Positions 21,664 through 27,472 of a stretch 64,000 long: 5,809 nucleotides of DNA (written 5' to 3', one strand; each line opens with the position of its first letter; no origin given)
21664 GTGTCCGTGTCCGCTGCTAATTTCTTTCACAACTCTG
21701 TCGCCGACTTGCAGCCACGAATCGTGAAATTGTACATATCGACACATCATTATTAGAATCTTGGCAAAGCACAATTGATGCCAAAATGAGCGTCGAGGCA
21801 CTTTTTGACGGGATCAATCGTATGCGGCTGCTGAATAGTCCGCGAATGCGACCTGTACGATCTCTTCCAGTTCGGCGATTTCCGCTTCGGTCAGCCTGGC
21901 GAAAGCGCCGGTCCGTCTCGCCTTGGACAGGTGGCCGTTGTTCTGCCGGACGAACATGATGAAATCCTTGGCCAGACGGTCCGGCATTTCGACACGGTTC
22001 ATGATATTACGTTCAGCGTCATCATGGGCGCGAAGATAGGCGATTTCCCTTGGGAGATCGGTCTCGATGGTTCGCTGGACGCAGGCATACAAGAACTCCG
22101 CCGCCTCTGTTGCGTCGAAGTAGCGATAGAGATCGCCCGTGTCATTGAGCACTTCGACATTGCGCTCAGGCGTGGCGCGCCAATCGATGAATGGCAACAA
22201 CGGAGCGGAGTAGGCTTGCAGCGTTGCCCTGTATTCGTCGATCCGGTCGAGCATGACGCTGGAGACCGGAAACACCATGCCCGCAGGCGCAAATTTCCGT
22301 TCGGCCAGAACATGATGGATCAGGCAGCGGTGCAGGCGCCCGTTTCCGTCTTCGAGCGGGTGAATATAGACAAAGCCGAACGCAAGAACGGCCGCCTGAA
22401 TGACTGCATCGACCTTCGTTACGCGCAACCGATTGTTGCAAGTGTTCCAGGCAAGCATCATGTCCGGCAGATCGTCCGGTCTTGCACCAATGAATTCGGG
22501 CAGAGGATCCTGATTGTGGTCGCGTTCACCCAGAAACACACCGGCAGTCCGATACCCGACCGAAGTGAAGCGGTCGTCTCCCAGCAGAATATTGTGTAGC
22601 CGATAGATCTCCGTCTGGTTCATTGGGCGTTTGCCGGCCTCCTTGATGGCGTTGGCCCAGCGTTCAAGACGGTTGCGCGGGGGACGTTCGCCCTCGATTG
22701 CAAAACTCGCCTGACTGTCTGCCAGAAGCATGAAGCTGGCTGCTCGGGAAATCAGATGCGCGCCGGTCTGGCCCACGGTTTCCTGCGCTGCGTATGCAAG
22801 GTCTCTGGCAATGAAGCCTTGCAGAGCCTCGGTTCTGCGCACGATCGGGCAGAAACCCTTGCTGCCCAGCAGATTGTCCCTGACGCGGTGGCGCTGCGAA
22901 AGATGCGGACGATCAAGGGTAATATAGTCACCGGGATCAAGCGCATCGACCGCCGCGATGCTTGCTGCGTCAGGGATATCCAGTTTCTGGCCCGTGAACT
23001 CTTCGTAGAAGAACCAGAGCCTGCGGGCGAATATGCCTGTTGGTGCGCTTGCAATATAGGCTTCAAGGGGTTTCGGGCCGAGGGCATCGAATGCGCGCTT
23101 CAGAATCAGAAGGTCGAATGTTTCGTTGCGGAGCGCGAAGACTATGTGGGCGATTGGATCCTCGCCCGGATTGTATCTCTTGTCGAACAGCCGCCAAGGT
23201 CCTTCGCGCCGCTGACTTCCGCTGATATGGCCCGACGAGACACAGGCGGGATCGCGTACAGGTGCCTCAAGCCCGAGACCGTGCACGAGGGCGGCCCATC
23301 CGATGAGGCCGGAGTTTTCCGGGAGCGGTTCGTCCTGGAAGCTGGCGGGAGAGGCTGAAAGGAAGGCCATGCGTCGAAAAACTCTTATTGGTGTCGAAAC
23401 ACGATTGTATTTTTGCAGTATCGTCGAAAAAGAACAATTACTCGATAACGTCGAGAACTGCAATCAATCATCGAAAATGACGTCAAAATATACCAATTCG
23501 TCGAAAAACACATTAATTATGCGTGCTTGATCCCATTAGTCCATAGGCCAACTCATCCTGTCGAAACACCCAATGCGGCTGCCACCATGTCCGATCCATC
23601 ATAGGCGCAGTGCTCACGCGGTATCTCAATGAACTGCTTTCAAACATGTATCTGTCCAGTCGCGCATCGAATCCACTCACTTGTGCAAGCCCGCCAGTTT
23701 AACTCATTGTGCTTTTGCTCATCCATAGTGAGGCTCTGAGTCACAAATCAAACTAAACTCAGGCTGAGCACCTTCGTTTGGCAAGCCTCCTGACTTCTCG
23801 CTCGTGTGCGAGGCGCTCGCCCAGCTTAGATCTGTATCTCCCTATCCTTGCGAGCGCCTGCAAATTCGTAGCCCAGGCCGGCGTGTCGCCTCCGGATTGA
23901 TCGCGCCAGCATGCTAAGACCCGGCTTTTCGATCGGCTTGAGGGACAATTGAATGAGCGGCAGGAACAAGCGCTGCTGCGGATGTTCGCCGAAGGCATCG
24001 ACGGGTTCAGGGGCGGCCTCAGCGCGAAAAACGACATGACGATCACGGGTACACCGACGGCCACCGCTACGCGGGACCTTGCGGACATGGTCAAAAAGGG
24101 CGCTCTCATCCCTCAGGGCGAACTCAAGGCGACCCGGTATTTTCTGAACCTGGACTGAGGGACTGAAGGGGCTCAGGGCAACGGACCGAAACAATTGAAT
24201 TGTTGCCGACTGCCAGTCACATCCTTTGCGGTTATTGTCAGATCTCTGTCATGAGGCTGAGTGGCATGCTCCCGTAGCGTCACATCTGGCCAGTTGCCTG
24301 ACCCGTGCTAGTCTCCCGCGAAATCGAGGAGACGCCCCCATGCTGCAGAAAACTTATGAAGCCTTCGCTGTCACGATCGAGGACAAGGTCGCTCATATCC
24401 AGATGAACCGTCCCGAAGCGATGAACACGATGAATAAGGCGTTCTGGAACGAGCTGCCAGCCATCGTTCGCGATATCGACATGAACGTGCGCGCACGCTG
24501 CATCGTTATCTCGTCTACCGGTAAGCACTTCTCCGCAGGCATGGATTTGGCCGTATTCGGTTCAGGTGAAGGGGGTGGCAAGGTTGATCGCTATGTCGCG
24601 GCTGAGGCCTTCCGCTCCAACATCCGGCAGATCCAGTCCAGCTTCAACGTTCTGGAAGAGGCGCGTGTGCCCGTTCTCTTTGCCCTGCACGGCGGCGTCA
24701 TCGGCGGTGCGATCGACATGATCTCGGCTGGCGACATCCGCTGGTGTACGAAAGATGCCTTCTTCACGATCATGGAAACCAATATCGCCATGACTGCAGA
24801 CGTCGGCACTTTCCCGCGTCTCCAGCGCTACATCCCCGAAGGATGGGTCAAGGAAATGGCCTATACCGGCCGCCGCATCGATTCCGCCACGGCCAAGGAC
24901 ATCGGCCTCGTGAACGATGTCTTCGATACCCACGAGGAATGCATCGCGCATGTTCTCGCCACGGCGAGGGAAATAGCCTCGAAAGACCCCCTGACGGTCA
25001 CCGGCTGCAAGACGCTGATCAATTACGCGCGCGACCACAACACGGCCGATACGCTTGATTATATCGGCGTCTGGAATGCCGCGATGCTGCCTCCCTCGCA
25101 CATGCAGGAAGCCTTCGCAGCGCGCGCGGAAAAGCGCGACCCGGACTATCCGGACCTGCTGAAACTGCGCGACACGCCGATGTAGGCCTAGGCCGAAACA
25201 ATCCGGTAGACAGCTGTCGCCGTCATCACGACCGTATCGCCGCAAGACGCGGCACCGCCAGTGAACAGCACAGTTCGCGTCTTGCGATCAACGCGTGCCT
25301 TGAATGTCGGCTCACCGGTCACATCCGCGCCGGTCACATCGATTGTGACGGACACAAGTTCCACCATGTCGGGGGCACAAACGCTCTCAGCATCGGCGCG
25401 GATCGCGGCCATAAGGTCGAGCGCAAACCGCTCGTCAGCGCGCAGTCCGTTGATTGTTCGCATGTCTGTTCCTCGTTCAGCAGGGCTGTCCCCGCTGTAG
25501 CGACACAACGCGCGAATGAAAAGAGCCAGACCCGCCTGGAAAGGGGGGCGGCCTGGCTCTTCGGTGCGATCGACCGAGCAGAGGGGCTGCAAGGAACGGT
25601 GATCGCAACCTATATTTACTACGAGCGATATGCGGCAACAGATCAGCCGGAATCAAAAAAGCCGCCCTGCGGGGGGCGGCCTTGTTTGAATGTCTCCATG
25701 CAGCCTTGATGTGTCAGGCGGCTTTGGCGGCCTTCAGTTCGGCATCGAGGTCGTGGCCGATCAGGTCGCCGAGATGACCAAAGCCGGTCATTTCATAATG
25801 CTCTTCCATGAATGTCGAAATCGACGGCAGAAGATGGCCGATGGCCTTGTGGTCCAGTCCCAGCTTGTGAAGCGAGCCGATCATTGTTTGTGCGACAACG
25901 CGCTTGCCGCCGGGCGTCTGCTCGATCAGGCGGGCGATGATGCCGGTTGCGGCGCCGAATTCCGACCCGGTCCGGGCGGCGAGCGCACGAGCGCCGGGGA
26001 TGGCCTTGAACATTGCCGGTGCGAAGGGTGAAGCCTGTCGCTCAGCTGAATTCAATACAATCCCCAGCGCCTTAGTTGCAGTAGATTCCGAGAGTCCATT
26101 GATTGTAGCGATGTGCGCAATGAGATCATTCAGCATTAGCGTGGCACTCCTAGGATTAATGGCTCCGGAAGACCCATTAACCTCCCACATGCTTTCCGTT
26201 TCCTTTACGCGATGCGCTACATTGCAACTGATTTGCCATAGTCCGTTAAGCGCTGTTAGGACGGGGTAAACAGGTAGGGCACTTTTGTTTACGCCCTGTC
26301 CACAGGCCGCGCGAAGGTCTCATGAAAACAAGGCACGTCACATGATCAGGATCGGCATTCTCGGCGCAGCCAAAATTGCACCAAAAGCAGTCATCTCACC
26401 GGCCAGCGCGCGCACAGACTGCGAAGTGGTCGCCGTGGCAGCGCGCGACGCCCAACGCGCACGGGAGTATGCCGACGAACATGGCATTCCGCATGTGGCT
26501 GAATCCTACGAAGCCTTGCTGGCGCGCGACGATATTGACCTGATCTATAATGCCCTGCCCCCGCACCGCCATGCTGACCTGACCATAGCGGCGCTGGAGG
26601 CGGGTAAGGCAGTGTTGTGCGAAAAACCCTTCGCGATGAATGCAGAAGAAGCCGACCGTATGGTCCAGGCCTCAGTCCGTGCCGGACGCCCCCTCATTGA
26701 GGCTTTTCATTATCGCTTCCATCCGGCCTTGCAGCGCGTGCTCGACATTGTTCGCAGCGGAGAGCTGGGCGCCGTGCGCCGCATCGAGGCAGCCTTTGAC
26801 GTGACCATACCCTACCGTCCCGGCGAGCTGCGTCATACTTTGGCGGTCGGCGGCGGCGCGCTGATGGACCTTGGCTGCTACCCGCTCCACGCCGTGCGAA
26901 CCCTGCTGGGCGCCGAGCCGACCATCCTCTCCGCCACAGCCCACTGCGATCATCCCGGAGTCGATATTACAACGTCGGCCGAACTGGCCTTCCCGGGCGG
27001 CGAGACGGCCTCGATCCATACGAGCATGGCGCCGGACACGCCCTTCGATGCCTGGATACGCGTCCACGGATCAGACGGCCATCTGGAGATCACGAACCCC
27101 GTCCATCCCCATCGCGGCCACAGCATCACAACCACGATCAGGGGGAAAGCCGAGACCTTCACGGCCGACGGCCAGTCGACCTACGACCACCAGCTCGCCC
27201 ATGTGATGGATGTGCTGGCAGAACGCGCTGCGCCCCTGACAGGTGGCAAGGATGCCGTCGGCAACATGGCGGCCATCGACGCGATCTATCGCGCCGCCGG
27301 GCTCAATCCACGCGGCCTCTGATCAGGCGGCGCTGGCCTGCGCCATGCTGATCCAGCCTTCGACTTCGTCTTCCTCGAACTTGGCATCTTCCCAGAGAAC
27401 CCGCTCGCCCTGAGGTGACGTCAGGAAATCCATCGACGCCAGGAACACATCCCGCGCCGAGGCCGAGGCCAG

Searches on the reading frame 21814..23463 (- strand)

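Call 19: search_protein_families(library=pfam, proteins=[window:21814-23463:-], max_evalue=0.001)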
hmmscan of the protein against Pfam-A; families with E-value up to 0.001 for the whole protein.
window:21814-23463:- (549 aa): 1 family
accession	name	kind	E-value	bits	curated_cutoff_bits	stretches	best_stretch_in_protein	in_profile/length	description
PF02661.23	Fic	-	8.5e-12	46.2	24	1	282-386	3-93/93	Fic/DOC family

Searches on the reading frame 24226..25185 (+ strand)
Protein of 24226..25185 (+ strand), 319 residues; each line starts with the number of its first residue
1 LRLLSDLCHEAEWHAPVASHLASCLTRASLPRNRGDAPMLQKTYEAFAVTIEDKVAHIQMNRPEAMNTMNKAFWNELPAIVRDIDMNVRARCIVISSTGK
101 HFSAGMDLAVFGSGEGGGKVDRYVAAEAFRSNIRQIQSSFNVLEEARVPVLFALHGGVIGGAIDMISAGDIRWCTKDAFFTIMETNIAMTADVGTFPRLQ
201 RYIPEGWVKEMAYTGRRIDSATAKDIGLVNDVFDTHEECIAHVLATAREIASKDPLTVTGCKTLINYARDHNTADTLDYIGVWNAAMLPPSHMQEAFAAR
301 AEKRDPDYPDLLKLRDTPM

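Call 19: search_protein_families(library=pfam, proteins=[window:24226-25185:+], max_evalue=0.001)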
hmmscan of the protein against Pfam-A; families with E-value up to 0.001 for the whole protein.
window:24226-25185:+ (319 aa): 2 families
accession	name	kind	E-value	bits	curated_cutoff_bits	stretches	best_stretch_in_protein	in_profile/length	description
PF00378.25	ECH_1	-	1e-32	113.9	27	1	51-309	2-249/251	Enoyl-CoA hydratase/isomerase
PF16113.10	ECH_2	-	5e-20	72.7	27.2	1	56-237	2-176/335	Enoyl-CoA hydratase/isomerase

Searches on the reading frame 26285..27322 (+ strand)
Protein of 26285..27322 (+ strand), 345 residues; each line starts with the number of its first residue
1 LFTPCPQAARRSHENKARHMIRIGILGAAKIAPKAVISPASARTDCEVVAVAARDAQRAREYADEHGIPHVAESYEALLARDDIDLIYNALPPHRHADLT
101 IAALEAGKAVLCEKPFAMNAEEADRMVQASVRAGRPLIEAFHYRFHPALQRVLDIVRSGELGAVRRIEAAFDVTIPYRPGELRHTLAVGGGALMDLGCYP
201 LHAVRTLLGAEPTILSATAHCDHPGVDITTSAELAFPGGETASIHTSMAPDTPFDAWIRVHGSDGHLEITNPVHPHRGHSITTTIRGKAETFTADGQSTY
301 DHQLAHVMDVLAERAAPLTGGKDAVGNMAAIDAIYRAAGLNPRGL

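Call 19: search_protein_families(library=pfam, proteins=[window:26285-27322:+], max_evalue=0.001)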
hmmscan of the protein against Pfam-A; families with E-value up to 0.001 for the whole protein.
window:26285-27322:+ (345 aa): 3 families
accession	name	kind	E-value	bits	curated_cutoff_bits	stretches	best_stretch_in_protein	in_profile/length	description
PF01408.29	GFO_IDH_MocA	-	1.9e-24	87.1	24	1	21-138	1-117/120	Oxidoreductase family, NAD-binding Rossmann fold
PF22725.1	GFO_IDH_MocA_C3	-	1.3e-22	80.6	27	1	150-268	2-124/124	GFO/IDH/MocA C-terminal domain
PF02894.22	GFO_IDH_MocA_C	-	2.7e-11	44.1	22.9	1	156-338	4-210/218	Oxidoreductase family, C-terminal alpha/beta domain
